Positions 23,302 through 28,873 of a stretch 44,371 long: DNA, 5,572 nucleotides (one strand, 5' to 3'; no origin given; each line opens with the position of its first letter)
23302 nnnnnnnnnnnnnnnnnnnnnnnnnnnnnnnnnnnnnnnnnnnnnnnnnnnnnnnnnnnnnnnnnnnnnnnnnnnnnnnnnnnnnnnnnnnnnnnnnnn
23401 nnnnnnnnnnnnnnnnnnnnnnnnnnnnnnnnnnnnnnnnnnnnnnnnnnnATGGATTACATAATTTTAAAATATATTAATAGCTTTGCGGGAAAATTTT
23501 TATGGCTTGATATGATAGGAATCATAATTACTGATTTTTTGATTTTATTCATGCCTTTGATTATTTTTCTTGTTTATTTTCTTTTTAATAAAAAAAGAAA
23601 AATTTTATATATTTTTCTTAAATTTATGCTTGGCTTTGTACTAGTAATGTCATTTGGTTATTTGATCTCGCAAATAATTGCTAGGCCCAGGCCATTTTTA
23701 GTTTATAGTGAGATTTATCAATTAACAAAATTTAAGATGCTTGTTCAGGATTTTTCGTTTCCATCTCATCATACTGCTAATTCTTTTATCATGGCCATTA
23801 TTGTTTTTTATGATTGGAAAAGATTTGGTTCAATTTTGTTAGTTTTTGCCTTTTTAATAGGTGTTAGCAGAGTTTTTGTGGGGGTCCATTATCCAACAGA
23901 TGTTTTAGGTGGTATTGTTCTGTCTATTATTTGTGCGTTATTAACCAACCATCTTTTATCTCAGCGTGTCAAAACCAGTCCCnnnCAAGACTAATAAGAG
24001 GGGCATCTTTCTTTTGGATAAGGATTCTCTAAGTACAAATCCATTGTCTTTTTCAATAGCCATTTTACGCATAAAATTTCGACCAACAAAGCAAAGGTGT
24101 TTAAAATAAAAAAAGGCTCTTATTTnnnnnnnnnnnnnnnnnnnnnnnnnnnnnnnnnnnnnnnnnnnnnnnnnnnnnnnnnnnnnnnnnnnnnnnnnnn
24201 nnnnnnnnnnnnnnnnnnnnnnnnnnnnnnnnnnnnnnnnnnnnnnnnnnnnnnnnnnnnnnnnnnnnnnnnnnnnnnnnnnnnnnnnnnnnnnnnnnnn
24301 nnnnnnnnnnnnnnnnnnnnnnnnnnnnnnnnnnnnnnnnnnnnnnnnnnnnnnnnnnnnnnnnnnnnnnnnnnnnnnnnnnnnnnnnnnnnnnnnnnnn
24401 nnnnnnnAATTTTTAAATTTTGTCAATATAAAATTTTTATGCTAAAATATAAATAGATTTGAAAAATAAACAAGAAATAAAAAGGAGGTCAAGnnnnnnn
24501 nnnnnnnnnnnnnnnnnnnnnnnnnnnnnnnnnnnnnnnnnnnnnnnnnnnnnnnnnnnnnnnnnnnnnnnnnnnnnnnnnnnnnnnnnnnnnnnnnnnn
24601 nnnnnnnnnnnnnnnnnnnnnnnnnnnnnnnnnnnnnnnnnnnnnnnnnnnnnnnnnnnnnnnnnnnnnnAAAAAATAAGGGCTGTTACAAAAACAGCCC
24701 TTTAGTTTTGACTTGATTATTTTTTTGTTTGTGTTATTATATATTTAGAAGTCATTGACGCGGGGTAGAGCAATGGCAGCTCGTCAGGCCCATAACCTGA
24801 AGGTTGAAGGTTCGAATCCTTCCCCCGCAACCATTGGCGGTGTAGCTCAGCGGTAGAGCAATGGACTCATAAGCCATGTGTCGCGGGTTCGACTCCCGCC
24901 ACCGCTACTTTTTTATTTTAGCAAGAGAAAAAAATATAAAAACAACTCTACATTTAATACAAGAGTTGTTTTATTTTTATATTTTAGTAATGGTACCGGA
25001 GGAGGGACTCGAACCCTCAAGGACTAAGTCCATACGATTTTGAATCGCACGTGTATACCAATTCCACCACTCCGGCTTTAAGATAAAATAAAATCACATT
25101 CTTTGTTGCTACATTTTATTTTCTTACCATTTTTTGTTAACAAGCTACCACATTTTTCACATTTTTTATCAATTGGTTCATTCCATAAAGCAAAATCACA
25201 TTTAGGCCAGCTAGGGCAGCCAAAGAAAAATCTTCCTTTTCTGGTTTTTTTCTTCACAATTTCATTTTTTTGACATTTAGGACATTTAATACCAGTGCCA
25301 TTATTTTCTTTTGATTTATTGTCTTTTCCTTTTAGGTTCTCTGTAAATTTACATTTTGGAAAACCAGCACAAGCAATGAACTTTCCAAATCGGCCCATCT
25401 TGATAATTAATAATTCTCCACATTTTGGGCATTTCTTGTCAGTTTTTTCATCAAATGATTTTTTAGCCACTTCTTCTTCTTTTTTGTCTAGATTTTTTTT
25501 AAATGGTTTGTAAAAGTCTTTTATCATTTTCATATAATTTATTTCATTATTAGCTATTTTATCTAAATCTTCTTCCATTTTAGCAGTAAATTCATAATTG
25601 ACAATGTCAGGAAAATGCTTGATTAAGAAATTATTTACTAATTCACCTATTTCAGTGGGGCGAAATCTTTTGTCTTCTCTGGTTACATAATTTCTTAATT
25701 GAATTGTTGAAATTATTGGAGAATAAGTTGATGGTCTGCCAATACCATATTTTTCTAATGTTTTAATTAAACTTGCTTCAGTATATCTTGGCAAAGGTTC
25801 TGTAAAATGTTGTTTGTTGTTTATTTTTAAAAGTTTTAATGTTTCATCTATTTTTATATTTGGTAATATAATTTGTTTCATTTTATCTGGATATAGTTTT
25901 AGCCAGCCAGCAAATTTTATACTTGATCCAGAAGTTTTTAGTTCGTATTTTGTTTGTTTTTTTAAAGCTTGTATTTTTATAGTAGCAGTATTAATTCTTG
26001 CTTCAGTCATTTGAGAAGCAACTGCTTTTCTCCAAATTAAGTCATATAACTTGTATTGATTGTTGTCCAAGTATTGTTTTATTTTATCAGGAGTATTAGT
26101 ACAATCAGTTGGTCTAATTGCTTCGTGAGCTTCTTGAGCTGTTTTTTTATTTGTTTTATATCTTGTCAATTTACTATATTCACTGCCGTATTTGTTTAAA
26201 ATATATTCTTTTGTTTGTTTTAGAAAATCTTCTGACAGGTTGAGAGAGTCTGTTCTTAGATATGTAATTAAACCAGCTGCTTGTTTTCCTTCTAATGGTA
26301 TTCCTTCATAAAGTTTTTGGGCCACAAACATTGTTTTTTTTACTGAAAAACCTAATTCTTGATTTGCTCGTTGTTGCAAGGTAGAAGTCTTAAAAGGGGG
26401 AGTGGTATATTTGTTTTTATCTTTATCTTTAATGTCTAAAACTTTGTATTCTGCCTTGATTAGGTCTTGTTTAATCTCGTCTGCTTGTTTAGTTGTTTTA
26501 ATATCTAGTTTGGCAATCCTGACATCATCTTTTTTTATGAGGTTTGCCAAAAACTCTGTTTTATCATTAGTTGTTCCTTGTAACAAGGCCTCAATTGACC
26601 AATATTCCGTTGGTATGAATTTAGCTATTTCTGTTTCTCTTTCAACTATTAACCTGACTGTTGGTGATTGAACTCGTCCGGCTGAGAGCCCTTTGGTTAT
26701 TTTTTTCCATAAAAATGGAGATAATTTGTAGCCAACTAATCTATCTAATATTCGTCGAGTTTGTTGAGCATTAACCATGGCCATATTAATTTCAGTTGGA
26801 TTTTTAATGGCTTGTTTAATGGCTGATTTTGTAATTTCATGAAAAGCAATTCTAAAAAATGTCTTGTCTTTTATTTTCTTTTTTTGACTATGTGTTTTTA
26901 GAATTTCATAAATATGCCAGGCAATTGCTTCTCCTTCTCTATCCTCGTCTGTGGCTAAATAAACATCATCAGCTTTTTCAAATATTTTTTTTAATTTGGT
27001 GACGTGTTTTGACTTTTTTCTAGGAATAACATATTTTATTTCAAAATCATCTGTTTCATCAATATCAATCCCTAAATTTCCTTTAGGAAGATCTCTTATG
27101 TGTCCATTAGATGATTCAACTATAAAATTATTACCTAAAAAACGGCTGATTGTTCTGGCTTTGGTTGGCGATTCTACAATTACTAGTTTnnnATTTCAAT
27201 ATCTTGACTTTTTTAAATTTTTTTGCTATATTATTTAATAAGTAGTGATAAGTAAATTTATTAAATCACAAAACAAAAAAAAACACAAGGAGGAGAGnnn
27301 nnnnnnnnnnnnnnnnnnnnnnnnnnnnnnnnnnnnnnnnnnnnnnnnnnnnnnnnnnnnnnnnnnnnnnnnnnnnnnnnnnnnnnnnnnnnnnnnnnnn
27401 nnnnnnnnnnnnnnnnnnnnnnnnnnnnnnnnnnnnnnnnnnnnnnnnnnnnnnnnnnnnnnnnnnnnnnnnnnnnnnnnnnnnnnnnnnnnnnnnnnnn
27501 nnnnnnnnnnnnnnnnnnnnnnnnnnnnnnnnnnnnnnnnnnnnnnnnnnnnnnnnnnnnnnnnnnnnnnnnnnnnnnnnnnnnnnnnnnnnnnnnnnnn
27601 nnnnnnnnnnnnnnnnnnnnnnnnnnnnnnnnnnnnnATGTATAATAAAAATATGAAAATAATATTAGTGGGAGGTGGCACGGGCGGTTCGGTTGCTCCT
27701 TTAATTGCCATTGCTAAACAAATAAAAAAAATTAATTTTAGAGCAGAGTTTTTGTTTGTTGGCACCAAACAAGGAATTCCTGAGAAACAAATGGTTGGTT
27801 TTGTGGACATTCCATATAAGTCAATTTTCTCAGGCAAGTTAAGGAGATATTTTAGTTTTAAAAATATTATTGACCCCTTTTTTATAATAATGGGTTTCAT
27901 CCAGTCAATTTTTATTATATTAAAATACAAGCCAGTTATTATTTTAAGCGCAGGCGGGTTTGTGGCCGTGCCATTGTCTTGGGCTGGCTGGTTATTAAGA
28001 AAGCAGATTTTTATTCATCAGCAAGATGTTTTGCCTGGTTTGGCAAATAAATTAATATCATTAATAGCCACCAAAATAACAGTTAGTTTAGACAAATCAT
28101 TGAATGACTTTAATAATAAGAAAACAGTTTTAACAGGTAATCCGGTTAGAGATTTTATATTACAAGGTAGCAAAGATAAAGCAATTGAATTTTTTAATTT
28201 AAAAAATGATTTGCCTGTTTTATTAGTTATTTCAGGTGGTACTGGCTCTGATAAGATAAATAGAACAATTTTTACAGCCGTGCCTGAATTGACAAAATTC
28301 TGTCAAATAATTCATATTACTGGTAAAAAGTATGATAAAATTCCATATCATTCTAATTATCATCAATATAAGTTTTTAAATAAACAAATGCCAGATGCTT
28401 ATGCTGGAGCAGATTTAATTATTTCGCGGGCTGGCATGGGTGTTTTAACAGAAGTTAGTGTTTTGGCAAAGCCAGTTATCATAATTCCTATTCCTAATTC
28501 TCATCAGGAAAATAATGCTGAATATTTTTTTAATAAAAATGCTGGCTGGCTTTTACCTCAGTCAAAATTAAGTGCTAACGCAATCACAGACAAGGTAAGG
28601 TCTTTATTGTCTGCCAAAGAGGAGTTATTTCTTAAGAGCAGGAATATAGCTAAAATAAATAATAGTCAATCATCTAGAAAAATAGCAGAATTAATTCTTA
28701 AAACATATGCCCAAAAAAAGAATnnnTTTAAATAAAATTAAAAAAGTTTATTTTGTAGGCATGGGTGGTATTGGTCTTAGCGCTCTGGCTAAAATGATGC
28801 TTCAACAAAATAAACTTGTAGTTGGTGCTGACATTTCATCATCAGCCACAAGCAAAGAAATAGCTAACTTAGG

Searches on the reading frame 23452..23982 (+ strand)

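Call 100: search_protein_families(library=pfam, proteins=[window:23452-23982:+], max_evalue=0.00001)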
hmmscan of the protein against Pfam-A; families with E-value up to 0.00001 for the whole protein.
window:23452-23982:+ (177 aa): 2 families
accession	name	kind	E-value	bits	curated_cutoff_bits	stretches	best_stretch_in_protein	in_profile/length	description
PF01569.27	PAP2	-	1.8e-21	76.7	27.2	1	58-172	5-128/130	PAP2 superfamily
PF14378.12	PAP2_3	-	1.1e-09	38.8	27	1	32-163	39-189/190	PAP2 superfamily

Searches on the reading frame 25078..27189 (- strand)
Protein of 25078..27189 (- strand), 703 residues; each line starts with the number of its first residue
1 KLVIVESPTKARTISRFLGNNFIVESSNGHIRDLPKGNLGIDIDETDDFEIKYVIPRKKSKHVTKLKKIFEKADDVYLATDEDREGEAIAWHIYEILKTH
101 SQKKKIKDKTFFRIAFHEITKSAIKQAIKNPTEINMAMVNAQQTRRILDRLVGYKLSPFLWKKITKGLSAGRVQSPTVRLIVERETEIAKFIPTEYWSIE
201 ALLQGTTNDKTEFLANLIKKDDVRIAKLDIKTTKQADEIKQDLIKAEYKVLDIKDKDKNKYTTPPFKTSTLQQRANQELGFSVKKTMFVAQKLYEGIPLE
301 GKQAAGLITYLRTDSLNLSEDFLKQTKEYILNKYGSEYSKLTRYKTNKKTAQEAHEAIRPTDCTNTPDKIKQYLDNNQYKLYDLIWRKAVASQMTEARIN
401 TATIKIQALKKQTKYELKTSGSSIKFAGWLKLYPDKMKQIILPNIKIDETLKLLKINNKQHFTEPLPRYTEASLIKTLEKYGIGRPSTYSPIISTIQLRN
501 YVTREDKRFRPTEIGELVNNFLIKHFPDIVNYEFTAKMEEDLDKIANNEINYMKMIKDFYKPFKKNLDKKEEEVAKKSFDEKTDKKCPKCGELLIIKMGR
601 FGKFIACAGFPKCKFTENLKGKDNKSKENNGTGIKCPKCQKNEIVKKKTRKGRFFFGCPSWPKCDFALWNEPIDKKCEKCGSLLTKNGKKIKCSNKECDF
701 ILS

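Call 100: search_protein_families(library=pfam, proteins=[window:25078-27189:-], max_evalue=0.00001)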
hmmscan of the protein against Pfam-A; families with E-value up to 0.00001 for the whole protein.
window:25078-27189:- (703 aa): 3 families
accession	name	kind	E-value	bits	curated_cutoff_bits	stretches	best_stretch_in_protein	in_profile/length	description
PF01131.25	Topoisom_bac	-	5.9e-122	408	35.1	1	134-556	2-410/411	DNA topoisomerase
PF01396.24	Zn_ribbon_Top1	-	2.8e-26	91.5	32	2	585-620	2-37/39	Topoisomerase DNA binding C4 zinc finger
PF01751.28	Toprim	-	1.2e-22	80.3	23.1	1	1-119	1-96/96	Toprim domain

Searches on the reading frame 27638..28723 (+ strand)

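Call 100: search_protein_families(library=pfam, proteins=[window:27638-28723:+], max_evalue=0.00001)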
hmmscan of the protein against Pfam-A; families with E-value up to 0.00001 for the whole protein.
window:27638-28723:+ (362 aa): 2 families
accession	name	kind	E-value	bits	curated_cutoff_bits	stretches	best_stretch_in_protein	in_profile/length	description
PF03033.26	Glyco_transf_28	-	1.4e-27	96.9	26.2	1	8-148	1-138/139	Glycosyltransferase family 28 N-terminal domain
PF04101.22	Glyco_tran_28_C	-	2.5e-27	96.4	22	1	195-345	2-158/166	Glycosyltransferase family 28 C-terminal domain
